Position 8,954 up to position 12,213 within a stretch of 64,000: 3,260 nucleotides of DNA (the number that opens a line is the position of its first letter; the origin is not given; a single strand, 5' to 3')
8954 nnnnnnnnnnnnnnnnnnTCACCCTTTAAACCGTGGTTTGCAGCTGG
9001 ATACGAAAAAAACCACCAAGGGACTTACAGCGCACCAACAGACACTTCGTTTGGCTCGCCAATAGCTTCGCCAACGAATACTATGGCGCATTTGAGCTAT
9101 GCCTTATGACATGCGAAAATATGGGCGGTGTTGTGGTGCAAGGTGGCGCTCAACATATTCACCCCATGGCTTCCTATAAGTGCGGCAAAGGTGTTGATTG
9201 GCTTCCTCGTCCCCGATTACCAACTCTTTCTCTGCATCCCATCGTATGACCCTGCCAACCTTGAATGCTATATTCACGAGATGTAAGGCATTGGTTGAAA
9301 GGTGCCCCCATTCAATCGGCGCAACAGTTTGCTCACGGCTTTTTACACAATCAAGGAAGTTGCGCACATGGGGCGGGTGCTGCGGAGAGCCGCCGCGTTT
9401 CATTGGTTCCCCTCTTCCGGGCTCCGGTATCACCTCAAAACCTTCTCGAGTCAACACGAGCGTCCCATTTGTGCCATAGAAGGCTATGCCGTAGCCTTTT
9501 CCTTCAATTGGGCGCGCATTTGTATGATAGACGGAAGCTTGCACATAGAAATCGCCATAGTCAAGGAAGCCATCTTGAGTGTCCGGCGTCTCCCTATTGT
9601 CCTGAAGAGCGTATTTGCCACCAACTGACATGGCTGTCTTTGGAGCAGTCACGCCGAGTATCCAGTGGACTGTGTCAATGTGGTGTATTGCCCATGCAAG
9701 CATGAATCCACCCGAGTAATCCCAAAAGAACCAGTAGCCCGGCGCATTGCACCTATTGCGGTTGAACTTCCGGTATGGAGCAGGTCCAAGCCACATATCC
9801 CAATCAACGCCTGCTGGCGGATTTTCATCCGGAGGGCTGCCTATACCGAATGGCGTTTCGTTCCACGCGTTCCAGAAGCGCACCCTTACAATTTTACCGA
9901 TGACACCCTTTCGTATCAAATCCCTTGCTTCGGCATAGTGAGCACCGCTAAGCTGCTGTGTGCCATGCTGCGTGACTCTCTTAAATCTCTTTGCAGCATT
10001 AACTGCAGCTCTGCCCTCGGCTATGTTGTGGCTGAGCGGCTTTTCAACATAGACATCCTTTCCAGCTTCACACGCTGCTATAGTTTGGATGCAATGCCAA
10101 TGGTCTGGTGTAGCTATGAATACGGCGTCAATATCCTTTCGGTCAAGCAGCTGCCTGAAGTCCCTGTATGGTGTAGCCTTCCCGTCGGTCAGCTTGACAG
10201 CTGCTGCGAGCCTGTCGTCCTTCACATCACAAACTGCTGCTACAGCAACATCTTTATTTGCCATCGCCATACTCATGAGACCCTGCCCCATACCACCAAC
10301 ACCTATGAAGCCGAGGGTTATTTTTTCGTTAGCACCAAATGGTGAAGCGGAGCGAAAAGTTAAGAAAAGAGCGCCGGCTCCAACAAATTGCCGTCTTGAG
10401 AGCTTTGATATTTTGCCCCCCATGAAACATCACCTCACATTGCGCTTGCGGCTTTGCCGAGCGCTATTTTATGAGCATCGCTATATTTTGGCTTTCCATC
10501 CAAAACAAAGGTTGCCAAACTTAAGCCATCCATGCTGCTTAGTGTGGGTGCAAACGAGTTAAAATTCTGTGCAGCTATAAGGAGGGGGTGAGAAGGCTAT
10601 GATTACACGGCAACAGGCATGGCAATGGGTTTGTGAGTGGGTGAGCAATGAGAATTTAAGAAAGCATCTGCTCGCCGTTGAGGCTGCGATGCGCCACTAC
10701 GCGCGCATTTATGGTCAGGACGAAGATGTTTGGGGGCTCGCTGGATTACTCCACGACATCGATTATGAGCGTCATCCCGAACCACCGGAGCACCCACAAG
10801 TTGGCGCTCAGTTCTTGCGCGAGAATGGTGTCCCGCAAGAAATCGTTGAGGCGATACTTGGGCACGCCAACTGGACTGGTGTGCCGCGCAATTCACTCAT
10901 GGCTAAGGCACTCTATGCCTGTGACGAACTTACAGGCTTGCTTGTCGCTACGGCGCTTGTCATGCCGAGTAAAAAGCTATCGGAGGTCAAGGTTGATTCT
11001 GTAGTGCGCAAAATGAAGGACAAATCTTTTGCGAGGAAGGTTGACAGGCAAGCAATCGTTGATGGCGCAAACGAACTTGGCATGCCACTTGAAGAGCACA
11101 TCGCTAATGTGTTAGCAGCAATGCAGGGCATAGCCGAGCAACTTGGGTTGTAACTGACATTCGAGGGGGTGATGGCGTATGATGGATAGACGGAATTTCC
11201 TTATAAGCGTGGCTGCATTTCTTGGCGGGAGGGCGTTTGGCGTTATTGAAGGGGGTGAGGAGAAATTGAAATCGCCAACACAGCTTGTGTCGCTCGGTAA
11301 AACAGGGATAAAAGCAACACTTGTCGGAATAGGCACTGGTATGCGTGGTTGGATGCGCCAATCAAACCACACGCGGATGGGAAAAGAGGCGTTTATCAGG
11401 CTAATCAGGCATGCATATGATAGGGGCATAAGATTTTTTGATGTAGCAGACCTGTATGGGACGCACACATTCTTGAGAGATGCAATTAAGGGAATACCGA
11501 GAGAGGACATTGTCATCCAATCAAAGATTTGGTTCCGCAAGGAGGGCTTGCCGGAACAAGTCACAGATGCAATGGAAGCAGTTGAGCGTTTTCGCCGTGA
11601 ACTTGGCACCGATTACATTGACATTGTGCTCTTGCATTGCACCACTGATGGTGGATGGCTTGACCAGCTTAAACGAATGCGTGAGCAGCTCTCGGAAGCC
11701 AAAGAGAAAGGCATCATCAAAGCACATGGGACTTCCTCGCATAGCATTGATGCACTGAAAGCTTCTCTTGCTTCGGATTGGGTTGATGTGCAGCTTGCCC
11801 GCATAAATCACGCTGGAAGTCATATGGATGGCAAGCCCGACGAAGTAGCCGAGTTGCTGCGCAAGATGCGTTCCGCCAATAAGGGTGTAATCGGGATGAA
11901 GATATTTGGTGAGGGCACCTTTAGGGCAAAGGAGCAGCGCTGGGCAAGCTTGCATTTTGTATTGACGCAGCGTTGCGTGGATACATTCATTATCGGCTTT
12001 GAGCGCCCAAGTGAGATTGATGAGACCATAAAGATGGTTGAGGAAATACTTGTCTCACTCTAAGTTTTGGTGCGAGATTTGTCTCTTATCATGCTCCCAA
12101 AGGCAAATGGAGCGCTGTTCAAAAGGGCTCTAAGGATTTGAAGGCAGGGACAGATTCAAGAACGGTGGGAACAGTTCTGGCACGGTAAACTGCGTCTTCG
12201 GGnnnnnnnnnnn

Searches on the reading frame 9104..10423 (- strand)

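Call 66: search_protein_families(library=pfam, proteins=[window:9104-10423:-], max_evalue=0.00001)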
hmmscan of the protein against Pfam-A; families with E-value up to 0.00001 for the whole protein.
window:9104-10423:- (439 aa): 4 families
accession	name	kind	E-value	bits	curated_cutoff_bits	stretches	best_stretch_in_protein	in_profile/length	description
PF19051.5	GFO_IDH_MocA_C2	-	5.1e-22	79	23.3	2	187-258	33-103/254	Oxidoreductase family, C-terminal alpha/beta domain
PF01408.29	GFO_IDH_MocA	-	1.2e-18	68.4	24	1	36-152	2-117/120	Oxidoreductase family, NAD-binding Rossmann fold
PF22725.1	GFO_IDH_MocA_C3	-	7.9e-11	42.5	27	1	222-322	25-123/124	GFO/IDH/MocA C-terminal domain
PF02894.22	GFO_IDH_MocA_C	-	2.8e-08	34.3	22.9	1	220-345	20-155/218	Oxidoreductase family, C-terminal alpha/beta domain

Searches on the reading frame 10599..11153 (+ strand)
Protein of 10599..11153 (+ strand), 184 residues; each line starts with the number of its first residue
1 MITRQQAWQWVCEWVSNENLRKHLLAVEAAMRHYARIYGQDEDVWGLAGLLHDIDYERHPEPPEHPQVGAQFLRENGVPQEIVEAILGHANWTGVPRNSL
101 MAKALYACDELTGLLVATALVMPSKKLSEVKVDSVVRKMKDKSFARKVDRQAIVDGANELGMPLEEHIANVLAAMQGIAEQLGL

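Call 66: search_protein_families(library=pfam, proteins=[window:10599-11153:+], max_evalue=0.00001)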
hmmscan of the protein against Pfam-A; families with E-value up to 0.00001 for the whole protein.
window:10599-11153:+ (184 aa): 1 family
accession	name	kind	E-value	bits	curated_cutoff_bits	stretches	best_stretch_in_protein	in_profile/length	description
PF01966.28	HD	-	1.4e-11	45.2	22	1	22-111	3-113/116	HD domain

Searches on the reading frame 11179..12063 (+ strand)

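Call 66: search_protein_families(library=pfam, proteins=[window:11179-12063:+], max_evalue=0.00001)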
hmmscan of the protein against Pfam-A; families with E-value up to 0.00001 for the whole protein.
window:11179-12063:+ (294 aa): 1 family
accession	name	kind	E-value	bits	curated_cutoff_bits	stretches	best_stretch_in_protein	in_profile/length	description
PF00248.27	Aldo_ket_red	-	1.5e-25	90.3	24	1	57-254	8-203/291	Aldo/keto reductase family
